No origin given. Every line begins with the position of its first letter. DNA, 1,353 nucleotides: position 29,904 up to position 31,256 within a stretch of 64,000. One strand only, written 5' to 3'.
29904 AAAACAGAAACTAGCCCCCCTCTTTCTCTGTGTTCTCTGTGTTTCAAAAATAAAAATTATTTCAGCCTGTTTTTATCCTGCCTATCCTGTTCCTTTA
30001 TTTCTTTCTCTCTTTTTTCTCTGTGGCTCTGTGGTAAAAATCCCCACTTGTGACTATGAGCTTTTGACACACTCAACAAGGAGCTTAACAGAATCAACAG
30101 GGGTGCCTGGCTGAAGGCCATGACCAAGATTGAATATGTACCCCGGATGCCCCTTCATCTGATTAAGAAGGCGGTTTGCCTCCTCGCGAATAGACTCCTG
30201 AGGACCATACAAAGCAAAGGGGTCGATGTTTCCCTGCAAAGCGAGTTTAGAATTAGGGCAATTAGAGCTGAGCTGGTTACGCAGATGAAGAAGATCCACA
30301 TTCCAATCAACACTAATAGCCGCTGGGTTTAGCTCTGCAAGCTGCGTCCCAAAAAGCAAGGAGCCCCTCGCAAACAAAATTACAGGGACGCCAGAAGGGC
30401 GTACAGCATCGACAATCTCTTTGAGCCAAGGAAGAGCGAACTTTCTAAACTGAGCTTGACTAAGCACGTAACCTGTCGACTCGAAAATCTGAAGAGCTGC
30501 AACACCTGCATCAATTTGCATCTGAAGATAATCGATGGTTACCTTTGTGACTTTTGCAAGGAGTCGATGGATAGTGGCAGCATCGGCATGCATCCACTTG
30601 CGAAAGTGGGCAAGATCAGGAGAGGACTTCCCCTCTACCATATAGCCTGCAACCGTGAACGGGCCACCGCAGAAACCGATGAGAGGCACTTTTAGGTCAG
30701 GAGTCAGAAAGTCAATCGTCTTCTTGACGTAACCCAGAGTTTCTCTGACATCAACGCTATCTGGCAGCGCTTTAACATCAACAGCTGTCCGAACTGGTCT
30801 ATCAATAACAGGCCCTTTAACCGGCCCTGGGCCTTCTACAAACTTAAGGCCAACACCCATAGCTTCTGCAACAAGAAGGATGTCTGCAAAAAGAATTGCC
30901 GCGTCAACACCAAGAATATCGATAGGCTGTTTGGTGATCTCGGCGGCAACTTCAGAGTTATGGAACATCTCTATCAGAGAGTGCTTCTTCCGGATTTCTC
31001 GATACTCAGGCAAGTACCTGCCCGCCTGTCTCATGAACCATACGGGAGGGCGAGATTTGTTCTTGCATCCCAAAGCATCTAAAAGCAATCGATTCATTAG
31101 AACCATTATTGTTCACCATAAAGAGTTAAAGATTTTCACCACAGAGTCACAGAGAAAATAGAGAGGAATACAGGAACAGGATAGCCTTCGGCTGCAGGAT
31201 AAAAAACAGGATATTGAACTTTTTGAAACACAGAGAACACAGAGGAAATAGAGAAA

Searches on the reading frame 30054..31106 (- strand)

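Call 50: search_protein_families(library=pfam, proteins=[window:30054-31106:-], max_evalue=0.00001)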
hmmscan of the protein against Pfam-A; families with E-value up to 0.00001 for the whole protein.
window:30054-31106:- (350 aa): 1 family
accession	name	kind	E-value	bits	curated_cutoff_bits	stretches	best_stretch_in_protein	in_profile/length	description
PF01208.23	URO-D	-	3e-116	388.7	23.9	1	5-349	3-345/346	Uroporphyrinogen decarboxylase (URO-D)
